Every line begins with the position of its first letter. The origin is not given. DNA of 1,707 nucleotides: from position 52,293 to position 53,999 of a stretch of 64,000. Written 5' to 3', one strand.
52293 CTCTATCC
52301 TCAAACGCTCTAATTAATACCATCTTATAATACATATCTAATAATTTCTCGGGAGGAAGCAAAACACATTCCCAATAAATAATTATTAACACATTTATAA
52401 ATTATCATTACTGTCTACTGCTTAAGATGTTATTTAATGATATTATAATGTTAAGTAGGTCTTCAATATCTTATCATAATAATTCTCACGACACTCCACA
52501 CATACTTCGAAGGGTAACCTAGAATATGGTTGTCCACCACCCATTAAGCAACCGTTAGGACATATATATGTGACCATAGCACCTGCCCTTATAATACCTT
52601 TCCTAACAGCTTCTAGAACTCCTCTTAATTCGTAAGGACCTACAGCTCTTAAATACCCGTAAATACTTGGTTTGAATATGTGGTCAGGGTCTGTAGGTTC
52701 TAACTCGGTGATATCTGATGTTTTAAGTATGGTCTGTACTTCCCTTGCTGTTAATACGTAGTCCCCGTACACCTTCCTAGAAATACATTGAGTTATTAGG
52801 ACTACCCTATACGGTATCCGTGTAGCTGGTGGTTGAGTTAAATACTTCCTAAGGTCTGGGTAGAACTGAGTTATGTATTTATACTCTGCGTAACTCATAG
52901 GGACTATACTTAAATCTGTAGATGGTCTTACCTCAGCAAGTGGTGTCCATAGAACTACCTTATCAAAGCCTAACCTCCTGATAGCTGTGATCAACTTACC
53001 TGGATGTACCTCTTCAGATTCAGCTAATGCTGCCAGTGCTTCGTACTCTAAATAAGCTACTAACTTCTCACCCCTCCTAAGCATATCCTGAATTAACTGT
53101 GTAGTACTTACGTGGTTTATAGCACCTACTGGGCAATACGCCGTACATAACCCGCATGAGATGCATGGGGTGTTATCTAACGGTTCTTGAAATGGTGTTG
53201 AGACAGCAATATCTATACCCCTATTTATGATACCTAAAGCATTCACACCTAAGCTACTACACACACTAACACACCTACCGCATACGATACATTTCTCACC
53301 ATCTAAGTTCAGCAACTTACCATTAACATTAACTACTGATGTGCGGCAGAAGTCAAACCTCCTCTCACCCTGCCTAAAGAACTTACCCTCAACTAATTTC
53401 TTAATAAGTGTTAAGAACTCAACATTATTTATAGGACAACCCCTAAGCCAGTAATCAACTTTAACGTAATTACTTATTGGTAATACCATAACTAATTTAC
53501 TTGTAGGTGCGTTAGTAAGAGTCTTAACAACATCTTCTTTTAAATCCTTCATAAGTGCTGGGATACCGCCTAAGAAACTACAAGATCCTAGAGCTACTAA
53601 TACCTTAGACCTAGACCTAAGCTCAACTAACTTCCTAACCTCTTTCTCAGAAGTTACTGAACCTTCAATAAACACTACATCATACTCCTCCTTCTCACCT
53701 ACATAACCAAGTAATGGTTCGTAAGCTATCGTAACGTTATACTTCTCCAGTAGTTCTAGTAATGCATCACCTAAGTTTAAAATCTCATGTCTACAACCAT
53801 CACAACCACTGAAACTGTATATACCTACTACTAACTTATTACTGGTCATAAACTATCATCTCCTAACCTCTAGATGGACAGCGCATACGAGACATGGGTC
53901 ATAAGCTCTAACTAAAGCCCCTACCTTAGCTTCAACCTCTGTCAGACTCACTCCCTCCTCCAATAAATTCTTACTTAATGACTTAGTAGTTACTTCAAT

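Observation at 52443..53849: One ORF fuses a [NiFe] small subunit to a ferredoxin and a shortened, degenerate [FeFe]-hydrogenase H-domain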

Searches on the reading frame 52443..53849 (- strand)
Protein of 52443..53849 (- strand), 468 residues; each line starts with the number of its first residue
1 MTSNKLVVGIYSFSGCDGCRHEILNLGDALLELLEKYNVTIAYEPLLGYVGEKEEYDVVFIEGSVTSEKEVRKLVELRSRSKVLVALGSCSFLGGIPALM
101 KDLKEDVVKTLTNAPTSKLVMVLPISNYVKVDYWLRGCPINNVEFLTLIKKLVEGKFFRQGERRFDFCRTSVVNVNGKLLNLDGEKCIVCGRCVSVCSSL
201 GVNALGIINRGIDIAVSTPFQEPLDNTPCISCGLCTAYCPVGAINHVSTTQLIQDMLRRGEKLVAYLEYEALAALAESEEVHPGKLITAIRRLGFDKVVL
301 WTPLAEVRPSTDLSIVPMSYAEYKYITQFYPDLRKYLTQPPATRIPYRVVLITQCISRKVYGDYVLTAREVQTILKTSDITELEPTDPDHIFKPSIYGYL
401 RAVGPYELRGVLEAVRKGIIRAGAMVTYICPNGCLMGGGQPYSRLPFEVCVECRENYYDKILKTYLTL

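Call 3: search_protein_families(library=pfam, proteins=[window:52443-53849:-], max_evalue=0.1)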
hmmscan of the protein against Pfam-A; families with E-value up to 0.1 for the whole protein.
window:52443-53849:- (468 aa): 17 families
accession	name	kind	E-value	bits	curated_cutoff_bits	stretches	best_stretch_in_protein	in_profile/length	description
PF01058.29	Oxidored_q6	-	6.6e-23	81.3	27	1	16-151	1-127/128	NADH ubiquinone oxidoreductase, 20 Kd subunit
PF12838.12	Fer4_7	-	2.7e-07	31.4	27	1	186-243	1-52/52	4Fe-4S dicluster domain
PF14697.11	Fer4_21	-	2.8e-07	31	35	1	183-244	4-57/59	4Fe-4S dicluster domain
PF00037.32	Fer4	-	5.9e-06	26.3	21.1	2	227-244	6-23/24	4Fe-4S binding domain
PF02906.19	Fe_hyd_lg_C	-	7.7e-06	26.2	22.1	0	363-437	149-244/245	Iron only hydrogenase large subunit, C-terminal domain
PF13237.11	Fer4_10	-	1e-05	25.8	25.5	2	225-246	5-22/53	4Fe-4S dicluster domain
PF25160.1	LdpA_Fe-S-bd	-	1.1e-05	25.5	27.6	2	227-248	26-47/49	LdpA Fe-S cluster-binding domain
PF13183.11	Fer4_8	-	2.7e-05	25.1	27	2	185-242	3-67/68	4Fe-4S dicluster domain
PF22117.2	Fer4_Nqo3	-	3.3e-05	24.4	27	1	177-244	1-66/67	NADH-quinone oxidoreductase subunit 3, ferredoxin-like domain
PF13484.11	Fer4_16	-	9.3e-05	23.6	30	1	229-247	2-20/66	4Fe-4S double cluster binding domain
PF12837.12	Fer4_6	-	0.00018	21.7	25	2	225-244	5-24/24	4Fe-4S binding domain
PF13187.11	Fer4_9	-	0.0002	21.8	27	3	186-244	1-52/52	4Fe-4S dicluster domain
PF17179.9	Fer4_22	-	0.0006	21.1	27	0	229-250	2-23/95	4Fe-4S dicluster domain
PF13534.11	Fer4_17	-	0.00084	20.3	22.2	1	186-242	1-59/61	4Fe-4S dicluster domain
PF13459.11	Fer4_15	-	0.0015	19.7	22.4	0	182-199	3-20/66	4Fe-4S single cluster domain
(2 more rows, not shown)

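Call 4: search_protein_families(library=ncbifam, proteins=[window:52443-53849:-], max_evalue=0.1)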
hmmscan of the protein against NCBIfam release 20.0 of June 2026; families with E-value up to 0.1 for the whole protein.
window:52443-53849:- (468 aa): 76 families (the best 25 are shown)
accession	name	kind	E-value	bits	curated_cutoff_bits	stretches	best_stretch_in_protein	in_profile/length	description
NF040763.1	FeFe_hydrog_A6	exception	8.9e-32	110.2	765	2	173-299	133-266/571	NADH-dependent [FeFe] hydrogenase, group A6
NF040836.1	sulfhyd_HydD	equivalog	5.1e-24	84.9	500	1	1-207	1-209/261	NADPH-dependent hydrogenase/sulfhydrogenase 1 subunit delta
TIGR02512.1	FeFe_hydrog_A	subfamily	9.5e-24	83.9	405.95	1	181-298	3-127/375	[FeFe] hydrogenase, group A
NF045875.1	F420_non_VhuG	exception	1.1e-23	83.9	450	1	3-156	2-167/286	F420-non-reducing hydrogenase subunit VhuG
NF040831.1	sulfhyd_ShyD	equivalog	2.1e-19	70.1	460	1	8-208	3-204/240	NAD(P)-dependent hydrogenase/sulfhydrogenase 2 subunit delta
NF040762.1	Hydr_FeFe_Clost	exception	2.1e-18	66.2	900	1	142-299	105-265/572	ferredoxin hydrogenase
TIGR04105.1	FeFe_hydrog_B1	subfamily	5.9e-18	64.8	450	1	166-299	123-258/462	monomeric [FeFe] hydrogenase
TIGR03294.1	FrhG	equivalog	8.5e-15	55.1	245.5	1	8-245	4-221/228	coenzyme F420 hydrogenase subunit gamma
NF005745.0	PRK07569.1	equivalog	1.4e-12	47.5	333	1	171-262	132-223/238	bidirectional hydrogenase complex protein HoxU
NF058577.1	FdxA_fam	equivalog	1.3e-08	34.9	65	2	228-253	8-33/52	4Fe-4S ferredoxin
NF042909.1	FMH_DH_FwdF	exception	1.8e-08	33.9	375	1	179-256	9-84/336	tungsten-dependent formylmethanofuran dehydrogenase subunit FwdF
TIGR01971.1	NuoI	subfamily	1.7e-07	30.8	113.05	1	184-247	41-101/121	NADH-quinone oxidoreductase, chain I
NF004538.0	PRK05888.1-4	equivalog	6.4e-07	29.1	135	1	184-263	60-134/162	NADH-quinone oxidoreductase subunit NuoI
NF004546.0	PRK05888.3-3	equivalog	1.6e-06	27.6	260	1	182-257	61-137/196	NADH-quinone oxidoreductase subunit NuoI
NF005503.0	PRK07118.1-2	equivalog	4.3e-06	26.2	252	1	168-250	150-235/292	RnfABCDGE type electron transport complex subunit B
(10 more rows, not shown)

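Call 11: find_homologous_proteins(query=window:52443-53849:-, max_evalue=0.00001)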
Query window:52443-53849:- (468 aa): 124 proteins with E <= 0.00001 among 8000 candidates; the best 120 are listed.
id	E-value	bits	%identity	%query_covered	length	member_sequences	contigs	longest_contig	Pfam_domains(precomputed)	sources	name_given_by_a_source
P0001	2.5e-290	981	90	100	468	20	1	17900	PF14697.12,PF02906.20,PF00037.33,PF13484.12,PF12838.13,PF22117.3,PF13237.12,PF01058.30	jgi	jgi:coenzyme F420-reducing hydrogenase gamma subunit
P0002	7.4e-246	834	73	100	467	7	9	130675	PF14697.12,PF02906.20,PF00037.33,PF12838.13,PF01058.30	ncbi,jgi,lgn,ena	ncbi:MAG: 4Fe-4S binding protein [Sulfolobales archaeon]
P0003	2.5e-244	829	72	100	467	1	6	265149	PF14697.12,PF02906.20,PF00037.33,PF01058.30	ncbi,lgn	ncbi:MAG: 4Fe-4S binding protein [Sulfolobales archaeon]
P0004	1.5e-242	823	73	100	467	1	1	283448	PF14697.12,PF02906.20,PF00037.33,PF01058.30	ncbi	-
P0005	1.4e-239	814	71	100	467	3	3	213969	PF14697.12,PF02906.20,PF01058.30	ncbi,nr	ncbi:MAG: 4Fe-4S binding protein [Sulfolobales archaeon]|nr:4Fe-4S binding protein [Sulfolobales arc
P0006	4.4e-203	693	61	100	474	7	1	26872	PF14697.12,PF02906.20,PF00037.33,PF12838.13,PF22117.3,PF01058.30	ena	-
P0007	1.7e-200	685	61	100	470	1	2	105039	PF14697.12,PF00037.33,PF12838.13,PF22117.3,PF01058.30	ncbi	-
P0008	5.1e-191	653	57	99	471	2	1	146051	PF14697.12,PF02906.20,PF00037.33,PF12838.13,PF22117.3,PF01058.30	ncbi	-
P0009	8.0e-191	653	58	100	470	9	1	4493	PF14697.12,PF02906.20,PF00037.33,PF12838.13,PF01058.30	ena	-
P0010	4.6e-190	650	59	97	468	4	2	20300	PF14697.12,PF02906.20,PF00037.33,PF12838.13,PF13237.12,PF01058.30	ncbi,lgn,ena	-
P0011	3.7e-189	647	57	99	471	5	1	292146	PF14697.12,PF02906.20,PF00037.33,PF13484.12,PF12838.13,PF22117.3,PF01058.30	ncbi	-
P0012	1.4e-163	563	54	94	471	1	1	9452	PF14697.12,PF12837.13,PF00037.33,PF12838.13,PF13237.12,PF01058.30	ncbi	-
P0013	2.8e-160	552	54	100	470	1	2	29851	PF14697.12,PF00037.33,PF13484.12,PF12838.13,PF13237.12,PF01058.30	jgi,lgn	-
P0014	3.6e-160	552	53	99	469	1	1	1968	PF14697.12,PF00037.33,PF13484.12,PF12838.13,PF13237.12,PF01058.30,PF13187.12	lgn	-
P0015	1.1e-156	540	52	99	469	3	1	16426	PF14697.12,PF00037.33,PF12838.13,PF01058.30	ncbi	-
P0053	1.7e-76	276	38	93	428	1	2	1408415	PF12838.13,PF13237.12,PF01058.30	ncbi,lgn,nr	ncbi:MAG: hypothetical protein RMI56_00890 [Sulfolobales archaeon]|nr:hypothetical protein [Sulfolob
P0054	2.7e-72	262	34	95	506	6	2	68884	PF14697.12,PF02906.20,PF12797.13,PF12837.13,PF00037.33,PF12838.13,PF13237.12,PF13183.12,PF01058.30,PF13187.12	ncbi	ncbi:MAG: [Fe-Fe] hydrogenase large subunit C-terminal domain-containing protein [Candidatus Bathyar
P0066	1.8e-18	85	32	44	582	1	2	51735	PF13510.12,PF10588.15,PF02906.20,PF00111.33,PF02256.23,PF12837.13,PF00037.33,PF12838.13,PF22117.3,PF13237.12,PF13187.12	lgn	-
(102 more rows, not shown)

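Call 15: search_solved_structures(query=window:52443-53849:-, max_evalue=0.01, show_alignments=3)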
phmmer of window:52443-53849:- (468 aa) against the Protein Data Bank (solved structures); distinct sequences matched with E-value up to 0.01: 107 (the best 60 are shown).
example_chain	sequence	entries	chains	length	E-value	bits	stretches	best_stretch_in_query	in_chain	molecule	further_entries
8a6t_A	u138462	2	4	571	3.7e-24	88.5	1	174-299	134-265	Electron bifurcating hydrogenase subunit HydA1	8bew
7q4v_A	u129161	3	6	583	5.5e-21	78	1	182-299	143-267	Iron hydrogenase HydA1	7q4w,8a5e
9e15_A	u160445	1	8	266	2.2e-20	76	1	5-209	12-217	Sulfhydrogenase 1 subunit delta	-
9nez_A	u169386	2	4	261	2.6e-20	75.7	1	5-209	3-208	Sulfhydrogenase 1 subunit delta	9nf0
9e1j_A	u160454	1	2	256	3.1e-20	75.5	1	5-209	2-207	Sulfhydrogenase 1 subunit delta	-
9sfi_I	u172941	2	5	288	7.8e-19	70.9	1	4-156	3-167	F420-non-reducing hydrogenase small subunit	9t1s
7p5h_A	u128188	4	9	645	1e-18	70.5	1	164-298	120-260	Fe-hydrogenase, subunit alpha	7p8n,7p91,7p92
9rjo_A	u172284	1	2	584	1.5e-17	66.6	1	139-298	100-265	Iron hydrogenase 1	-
5odc_E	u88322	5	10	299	1.6e-17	66.6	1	13-157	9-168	Methyl-viologen reducing hydrogenase subunit G | Methyl-viologen reducing hydrogenase, subunit G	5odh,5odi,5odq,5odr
9rjq_A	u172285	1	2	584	5.2e-17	64.9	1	139-298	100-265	Iron hydrogenase 1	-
9rj9_A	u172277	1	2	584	9.4e-17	64.1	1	139-298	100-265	Iron hydrogenase 1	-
6gm2_A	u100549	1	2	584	2.7e-16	62.5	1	139-299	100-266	Iron hydrogenase 1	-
6yf4_A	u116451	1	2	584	2.8e-16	62.5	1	139-298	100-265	Iron hydrogenase 1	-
1c4a_A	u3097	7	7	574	3e-16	62.4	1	139-298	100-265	PROTEIN (FE-ONLY HYDROGENASE) | PROTEIN (PERIPLASMIC HYDROGENASE 1) | Iron hydrogenase 1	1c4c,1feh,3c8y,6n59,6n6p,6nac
6gm0_A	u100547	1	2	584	3e-16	62.4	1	139-298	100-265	Iron hydrogenase 1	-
6glz_A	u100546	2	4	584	3.2e-16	62.3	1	139-298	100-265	Iron hydrogenase 1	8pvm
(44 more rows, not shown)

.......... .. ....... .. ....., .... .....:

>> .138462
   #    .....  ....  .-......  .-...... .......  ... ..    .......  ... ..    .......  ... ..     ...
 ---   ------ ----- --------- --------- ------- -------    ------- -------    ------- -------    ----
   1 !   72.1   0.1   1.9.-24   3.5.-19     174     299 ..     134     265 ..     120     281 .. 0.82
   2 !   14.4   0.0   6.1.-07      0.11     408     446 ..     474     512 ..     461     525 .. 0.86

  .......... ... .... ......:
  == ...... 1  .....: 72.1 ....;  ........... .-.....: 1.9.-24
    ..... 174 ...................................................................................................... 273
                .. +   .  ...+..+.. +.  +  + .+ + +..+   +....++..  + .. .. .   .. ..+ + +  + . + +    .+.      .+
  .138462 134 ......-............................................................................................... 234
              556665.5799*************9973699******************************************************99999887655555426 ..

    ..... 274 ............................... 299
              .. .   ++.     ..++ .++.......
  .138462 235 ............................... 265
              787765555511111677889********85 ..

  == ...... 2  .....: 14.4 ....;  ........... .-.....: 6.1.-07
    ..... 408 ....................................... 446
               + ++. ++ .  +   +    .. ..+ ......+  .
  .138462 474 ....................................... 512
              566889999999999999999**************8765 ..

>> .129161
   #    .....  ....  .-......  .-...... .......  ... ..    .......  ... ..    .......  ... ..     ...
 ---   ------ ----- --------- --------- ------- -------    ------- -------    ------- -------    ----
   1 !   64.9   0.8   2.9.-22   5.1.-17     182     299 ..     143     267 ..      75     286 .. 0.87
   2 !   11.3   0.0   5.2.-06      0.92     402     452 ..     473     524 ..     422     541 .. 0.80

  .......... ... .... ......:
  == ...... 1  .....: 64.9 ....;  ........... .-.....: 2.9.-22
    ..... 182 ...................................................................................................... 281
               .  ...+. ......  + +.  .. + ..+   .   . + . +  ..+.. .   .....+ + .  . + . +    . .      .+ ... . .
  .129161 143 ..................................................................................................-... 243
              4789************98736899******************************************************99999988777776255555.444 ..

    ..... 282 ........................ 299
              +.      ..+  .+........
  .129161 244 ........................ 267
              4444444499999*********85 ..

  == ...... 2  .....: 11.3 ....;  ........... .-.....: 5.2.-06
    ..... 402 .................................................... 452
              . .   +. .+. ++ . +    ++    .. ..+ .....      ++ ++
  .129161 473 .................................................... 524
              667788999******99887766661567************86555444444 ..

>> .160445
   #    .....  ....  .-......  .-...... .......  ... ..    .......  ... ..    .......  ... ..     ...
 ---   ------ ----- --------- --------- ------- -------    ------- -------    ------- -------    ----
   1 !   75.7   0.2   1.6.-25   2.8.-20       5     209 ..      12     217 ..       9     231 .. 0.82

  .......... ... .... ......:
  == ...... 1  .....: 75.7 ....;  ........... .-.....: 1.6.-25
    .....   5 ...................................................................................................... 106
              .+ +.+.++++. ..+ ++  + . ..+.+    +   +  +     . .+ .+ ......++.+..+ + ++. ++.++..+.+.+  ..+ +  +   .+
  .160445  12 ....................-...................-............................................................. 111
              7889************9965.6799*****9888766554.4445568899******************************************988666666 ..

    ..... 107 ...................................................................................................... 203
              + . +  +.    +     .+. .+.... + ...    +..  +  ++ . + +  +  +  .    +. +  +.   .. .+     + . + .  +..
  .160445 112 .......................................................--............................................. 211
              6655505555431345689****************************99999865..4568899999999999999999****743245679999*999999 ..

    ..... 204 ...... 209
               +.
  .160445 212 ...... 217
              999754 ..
